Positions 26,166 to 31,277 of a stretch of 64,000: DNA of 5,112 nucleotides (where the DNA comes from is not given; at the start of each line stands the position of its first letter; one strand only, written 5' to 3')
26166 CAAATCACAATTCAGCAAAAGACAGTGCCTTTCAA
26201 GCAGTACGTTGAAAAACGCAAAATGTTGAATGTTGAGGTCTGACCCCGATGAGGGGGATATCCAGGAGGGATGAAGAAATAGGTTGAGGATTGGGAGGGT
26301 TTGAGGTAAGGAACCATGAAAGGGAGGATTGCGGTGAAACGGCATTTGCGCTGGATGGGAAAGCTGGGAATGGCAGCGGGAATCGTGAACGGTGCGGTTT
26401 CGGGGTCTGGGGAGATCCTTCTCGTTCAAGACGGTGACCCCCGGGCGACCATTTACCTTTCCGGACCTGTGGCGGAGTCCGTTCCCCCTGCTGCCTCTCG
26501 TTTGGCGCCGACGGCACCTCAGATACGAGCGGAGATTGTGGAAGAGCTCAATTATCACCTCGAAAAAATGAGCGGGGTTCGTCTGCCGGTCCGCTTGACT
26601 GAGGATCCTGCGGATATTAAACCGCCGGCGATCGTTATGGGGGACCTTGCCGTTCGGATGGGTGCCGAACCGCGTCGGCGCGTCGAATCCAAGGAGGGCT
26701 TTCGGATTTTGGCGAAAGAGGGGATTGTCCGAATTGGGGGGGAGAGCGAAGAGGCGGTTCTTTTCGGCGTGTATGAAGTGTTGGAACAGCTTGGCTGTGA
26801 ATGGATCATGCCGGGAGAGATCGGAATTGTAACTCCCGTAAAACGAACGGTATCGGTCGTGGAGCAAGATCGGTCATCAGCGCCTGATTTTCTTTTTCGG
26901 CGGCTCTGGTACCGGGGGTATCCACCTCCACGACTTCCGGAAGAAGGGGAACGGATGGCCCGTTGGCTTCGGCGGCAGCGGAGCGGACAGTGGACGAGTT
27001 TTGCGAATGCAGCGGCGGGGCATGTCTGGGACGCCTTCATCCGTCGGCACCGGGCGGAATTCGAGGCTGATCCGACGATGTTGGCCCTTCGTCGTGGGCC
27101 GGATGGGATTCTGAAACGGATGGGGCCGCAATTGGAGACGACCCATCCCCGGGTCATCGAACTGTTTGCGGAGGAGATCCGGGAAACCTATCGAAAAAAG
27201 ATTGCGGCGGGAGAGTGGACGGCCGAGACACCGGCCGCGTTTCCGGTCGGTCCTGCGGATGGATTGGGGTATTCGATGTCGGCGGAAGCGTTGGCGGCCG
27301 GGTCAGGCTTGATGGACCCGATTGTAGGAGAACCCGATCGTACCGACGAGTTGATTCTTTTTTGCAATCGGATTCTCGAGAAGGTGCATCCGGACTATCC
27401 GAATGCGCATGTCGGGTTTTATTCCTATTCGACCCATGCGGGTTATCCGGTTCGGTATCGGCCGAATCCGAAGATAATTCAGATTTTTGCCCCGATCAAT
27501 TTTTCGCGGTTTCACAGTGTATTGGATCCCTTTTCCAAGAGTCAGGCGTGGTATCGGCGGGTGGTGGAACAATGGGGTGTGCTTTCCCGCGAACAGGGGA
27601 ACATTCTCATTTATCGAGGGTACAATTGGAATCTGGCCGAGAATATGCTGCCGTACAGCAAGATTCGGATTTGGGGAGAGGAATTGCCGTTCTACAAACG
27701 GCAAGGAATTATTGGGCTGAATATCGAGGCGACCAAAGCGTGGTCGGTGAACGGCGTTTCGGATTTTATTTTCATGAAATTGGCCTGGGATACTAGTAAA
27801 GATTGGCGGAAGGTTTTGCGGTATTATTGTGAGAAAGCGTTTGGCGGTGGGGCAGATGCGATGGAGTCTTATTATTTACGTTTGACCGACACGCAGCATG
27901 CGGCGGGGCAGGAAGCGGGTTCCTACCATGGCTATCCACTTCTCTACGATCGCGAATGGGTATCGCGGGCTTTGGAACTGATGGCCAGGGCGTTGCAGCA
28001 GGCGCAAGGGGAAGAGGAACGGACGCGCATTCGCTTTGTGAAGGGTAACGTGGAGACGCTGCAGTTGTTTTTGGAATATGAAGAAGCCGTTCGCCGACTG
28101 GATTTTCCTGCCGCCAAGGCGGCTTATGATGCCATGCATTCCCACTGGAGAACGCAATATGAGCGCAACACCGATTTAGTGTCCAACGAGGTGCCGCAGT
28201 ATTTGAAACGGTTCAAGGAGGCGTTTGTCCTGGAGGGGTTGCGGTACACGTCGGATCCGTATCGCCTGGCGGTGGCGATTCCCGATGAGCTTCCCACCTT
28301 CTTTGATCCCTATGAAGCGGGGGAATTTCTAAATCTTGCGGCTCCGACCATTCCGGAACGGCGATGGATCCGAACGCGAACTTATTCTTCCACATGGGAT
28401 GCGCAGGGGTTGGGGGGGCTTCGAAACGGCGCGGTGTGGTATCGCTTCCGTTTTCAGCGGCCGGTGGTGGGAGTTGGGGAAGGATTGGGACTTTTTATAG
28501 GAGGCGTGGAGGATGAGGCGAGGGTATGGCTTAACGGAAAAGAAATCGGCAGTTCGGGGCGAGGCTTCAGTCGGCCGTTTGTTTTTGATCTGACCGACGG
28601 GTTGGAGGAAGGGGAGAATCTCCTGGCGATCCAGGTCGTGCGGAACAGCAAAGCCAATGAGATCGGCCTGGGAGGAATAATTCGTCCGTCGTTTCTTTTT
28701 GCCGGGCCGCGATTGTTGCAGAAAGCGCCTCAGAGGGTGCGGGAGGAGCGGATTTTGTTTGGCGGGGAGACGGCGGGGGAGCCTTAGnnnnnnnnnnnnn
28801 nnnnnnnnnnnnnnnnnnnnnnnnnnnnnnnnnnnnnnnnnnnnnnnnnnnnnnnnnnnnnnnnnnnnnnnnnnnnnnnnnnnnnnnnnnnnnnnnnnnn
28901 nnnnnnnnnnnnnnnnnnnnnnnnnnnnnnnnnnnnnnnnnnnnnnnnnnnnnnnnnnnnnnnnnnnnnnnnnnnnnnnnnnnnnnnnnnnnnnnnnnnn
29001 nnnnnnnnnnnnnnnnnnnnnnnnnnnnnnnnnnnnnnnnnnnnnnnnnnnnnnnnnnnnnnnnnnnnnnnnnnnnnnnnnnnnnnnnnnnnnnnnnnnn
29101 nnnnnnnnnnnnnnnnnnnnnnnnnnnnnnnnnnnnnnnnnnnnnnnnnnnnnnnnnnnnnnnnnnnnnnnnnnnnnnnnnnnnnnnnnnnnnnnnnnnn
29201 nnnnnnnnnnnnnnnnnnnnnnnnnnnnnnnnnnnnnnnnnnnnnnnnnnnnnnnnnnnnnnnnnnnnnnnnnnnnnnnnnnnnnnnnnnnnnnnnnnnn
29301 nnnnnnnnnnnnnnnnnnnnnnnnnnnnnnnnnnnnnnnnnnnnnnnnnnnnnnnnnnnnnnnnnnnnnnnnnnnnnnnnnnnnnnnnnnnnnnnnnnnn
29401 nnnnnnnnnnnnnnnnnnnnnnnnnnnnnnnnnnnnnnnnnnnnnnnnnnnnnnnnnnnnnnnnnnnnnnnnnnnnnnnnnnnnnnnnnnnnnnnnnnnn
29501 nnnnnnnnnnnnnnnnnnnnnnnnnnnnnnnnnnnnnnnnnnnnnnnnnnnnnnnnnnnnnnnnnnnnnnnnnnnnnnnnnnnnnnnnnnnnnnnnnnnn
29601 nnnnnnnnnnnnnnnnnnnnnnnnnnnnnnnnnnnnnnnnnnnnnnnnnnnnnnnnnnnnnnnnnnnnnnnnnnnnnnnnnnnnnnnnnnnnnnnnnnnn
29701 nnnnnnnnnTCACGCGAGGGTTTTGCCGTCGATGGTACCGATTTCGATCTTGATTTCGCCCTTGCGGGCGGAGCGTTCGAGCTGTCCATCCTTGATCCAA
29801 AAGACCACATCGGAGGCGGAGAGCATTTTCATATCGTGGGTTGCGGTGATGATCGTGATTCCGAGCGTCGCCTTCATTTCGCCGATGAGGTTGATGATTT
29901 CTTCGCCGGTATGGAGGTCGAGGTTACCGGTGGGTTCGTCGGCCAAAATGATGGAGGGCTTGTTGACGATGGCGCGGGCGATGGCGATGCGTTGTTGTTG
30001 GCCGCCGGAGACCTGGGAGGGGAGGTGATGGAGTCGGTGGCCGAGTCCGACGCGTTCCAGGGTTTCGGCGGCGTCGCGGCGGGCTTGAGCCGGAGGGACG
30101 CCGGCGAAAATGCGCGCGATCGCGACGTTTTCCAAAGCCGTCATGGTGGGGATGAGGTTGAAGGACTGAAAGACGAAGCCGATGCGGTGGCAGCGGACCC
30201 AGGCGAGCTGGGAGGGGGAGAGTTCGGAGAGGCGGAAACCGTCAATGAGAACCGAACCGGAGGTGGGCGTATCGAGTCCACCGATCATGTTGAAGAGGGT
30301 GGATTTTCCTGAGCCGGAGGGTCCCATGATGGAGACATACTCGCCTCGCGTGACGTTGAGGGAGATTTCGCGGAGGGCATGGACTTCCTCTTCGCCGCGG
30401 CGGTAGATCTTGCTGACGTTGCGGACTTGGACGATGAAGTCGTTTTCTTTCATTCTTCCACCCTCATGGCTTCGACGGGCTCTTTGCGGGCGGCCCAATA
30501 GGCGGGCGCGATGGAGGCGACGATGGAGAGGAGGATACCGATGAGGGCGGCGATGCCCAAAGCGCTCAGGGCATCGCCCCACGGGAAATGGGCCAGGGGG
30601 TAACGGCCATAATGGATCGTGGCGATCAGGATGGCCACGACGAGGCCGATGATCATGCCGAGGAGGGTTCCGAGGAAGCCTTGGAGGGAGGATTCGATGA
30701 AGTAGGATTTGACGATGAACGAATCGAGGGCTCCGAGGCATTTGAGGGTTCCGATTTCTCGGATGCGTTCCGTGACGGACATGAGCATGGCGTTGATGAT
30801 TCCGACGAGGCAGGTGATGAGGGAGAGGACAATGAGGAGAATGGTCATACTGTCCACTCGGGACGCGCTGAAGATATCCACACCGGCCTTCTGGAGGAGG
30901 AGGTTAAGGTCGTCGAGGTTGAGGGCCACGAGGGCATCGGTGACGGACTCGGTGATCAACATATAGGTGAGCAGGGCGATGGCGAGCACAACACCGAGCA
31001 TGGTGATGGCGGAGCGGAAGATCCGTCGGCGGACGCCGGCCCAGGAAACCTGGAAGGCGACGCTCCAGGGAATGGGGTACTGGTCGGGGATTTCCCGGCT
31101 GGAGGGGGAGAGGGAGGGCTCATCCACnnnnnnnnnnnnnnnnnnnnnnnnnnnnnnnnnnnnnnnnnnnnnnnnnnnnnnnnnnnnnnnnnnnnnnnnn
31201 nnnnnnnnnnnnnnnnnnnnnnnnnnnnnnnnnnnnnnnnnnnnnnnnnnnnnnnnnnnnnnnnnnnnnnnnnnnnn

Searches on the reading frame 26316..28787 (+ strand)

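Call 27: search_protein_families(library=pfam, proteins=[window:26316-28787:+], max_evalue=1)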
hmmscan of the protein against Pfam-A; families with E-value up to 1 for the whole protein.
window:26316-28787:+ (823 aa): 5 families
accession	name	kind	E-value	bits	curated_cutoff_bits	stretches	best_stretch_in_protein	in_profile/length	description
PF16126.11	DUF4838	-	4.5e-22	79.1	26.6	1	170-520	6-324/325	Domain of unknown function (DUF4838)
PF02837.24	Glyco_hydro_2_N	-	1.1e-08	35.6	28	1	703-780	63-139/169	Glycosyl hydrolases family 2, sugar binding domain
PF13364.12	BetaGal_ABD2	-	0.00013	23.2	23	1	688-775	14-107/112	Beta-galactosidase second all-beta domain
PF22666.2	Glyco_hydro_2_N2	-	0.00014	22.4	27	1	707-777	50-120/167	Glycosyl hydrolase 2 galactose-binding domain-like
PF03648.19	Glyco_hydro_67N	-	0.096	13.4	24.3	1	73-154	35-119/120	Glycosyl hydrolase family 67 N-terminus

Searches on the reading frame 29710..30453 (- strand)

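Call 70: search_protein_families(library=padloc, proteins=[window:29710-30453:-], max_evalue=0.001)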
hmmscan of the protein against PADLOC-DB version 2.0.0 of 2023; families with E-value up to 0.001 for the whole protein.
window:29710-30453:- (247 aa): 6 families
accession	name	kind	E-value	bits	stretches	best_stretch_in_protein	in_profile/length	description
PDLC04135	mad3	-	3.6e-30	103.8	2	144-228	260-345/374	mads_3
PDLC04140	mad8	-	7.7e-11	40.1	1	22-211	12-237/314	mads_8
PDLC02335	AbiLi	-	1.7e-06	25.4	0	148-216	176-243/326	AbiLi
PDLC04164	AriA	-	1.1e-05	23.1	0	148-211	172-236/253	-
PDLC02980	AriA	-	6.4e-05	21.1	0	145-210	235-302/304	-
PDLC02914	ATPase-Toprim_I-B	-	0.00027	18.2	0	151-215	188-252/443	-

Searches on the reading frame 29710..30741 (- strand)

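Call 5: search_protein_families(library=pfam, proteins=[window:29710-30741:-], max_evalue=0.01)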
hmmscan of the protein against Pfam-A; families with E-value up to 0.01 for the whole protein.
window:29710-30741:- (343 aa): 6 families
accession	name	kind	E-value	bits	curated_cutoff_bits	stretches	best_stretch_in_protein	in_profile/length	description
PF00005.33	ABC_tran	-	1.2e-35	123.5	25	1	123-271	1-136/137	ABC transporter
PF02463.25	SMC_N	-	0.00034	20.5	40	0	242-313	135-208/220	RecF/RecN/SMC N terminal domain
PF13304.12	AAA_21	-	0.00037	21.1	27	0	240-307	234-303/304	AAA domain, putative AbiEii toxin, Type IV TA system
PF13555.12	AAA_29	-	0.0019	18.4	27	1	131-150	20-39/61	P-loop containing region of AAA domain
PF13191.12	AAA_16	-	0.0025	18.8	32.6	1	117-154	6-45/167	AAA ATPase domain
PF03193.22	RsgA_GTPase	-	0.0033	17.7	30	1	117-155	91-128/174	RsgA GTPase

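Call 6: search_protein_families(library=ncbifam, proteins=[window:29710-30741:-], max_evalue=0.01)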
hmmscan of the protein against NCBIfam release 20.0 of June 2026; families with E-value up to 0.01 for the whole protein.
window:29710-30741:- (343 aa): 192 families (the best 25 are shown)
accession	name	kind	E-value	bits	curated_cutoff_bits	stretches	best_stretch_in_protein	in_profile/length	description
TIGR02211.1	LolD_lipo_ex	equivalog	2.5e-70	236.4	307.75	1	103-322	1-220/221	lipoprotein-releasing ABC transporter ATP-binding protein LolD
NF008639.0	PRK11629.1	equivalog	4.4e-65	219.4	360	1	100-323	3-226/234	lipoprotein-releasing ABC transporter ATP-binding protein LolD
NF007879.0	PRK10584.1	equivalog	2.7e-63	213.8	336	1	101-323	4-226/228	putative ABC transporter ATP-binding protein YbbA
NF007826.0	PRK10535.1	equivalog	2.8e-63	214.2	966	1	104-326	5-226/648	macrolide ABC transporter ATP-binding protein/permease MacB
TIGR02673.1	FtsE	equivalog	3.1e-62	210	264.85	1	103-310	1-203/214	cell division ATP-binding protein FtsE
NF038007.1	ABC_ATP_DarD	equivalog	1.3e-58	198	375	1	104-321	2-218/218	darobactin export ABC transporter ATP-binding protein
TIGR02982.1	heterocyst_DevA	subfamily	1.2e-57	195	295.8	1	103-321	1-219/220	ABC exporter ATP-binding subunit, DevA family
NF040933.2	ABC_arch_GlcV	equivalog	2e-53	181.5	450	1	104-329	3-228/357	glucose ABC transporter ATP-binding protein GlcV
TIGR03608.1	L_ocin_972_ABC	subfamily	2.2e-52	177.6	254.85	1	108-313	3-203/206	putative bacteriocin export ABC transporter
TIGR02314.1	ABC_MetN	equivalog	3.4e-52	177.5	499.7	1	104-325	2-223/343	methionine ABC transporter ATP-binding protein MetN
NF006987.0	PRK09452.1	equivalog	8.6e-50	169.5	482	1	96-326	10-231/378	spermidine/putrescine ABC transporter ATP-binding protein PotA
TIGR01186.1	proV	subfamily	1.6e-49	169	326.6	1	121-321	7-208/363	betaine/proline/choline family ABC transporter ATP-binding protein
TIGR03265.1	PhnT2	equivalog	3.7e-49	167.9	457.7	1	105-329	6-221/353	putative 2-aminoethylphosphonate ABC transporter ATP-binding protein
NF007027.0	PRK09493.1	equivalog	4.5e-49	167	379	1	103-321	1-214/240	glutamine ABC transporter ATP-binding protein GlnQ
TIGR02315.1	ABC_phnC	equivalog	9.6e-49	166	266.1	1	103-308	1-210/243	phosphonate ABC transporter ATP-binding protein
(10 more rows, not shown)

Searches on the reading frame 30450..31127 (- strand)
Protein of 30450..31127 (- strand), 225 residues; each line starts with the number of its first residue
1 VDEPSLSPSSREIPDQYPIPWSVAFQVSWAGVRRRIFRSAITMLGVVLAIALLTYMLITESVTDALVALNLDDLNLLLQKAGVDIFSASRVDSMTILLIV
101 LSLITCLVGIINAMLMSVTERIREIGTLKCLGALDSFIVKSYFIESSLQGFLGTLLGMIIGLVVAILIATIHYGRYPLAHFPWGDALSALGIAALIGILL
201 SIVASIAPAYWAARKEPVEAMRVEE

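Call 5: search_protein_families(library=pfam, proteins=[window:30450-31127:-], max_evalue=0.01)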
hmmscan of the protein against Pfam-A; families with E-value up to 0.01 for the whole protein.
window:30450-31127:- (225 aa): 1 family
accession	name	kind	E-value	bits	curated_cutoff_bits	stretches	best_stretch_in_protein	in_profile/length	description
PF02687.27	FtsX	-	3.7e-18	66.1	25.5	1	97-213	2-116/120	FtsX-like permease C-terminal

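Call 6: search_protein_families(library=ncbifam, proteins=[window:30450-31127:-], max_evalue=0.01)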
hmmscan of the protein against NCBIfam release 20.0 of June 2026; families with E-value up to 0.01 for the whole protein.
window:30450-31127:- (225 aa): 9 families
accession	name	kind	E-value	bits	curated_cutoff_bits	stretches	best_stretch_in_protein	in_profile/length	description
NF007826.0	PRK10535.1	equivalog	1.1e-14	53.6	966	1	96-222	526-646/648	macrolide ABC transporter ATP-binding protein/permease MacB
TIGR02212.1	lolCE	equivalog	3.4e-12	46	362.45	1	86-224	259-411/411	lipoprotein-releasing ABC transporter permease subunit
TIGR03434.1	ADOP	subfamily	1.9e-10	39.5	622.3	1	92-224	678-803/803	ADOP family duplicated permease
NF038347.1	FtsX_Gpos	exception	9.7e-07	28.4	225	1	93-165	169-241/296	permease-like cell division protein FtsX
TIGR02213.1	lolE_release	exception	1.8e-06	27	540.35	1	96-172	270-346/411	lipoprotein-releasing ABC transporter permease subunit LolE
TIGR00439.2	FtsX_Gneg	equivalog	3.1e-06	26.6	255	1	93-204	168-286/292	permease-like cell division protein FtsX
NF038346.1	FtsX_actino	exception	8.3e-06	25.4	250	1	90-206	178-299/308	permease-like cell division protein FtsX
NF008076.0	PRK10814.1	exception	1.4e-05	24.3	473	1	84-224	255-399/399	lipoprotein-releasing ABC transporter permease subunit LolC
NF008357.0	PRK11146.1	exception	1.9e-05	23.7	439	1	96-171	273-348/414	lipoprotein-releasing ABC transporter permease subunit LolE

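Call 70: search_protein_families(library=padloc, proteins=[window:30450-31127:-], max_evalue=0.001)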
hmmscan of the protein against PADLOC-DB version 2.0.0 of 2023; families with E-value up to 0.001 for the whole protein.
window:30450-31127:- (225 aa): 2 families
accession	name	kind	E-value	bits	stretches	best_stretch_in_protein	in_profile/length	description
PDLC01991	CARF_m8--CARF_LolE_TM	-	1.9e-06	24.3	1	100-210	441-545/810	-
PDLC01990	CARF_m8--CARF_Beta-galactosidase_LolE_TM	-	1.9e-05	20.2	1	99-213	1418-1526/1791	-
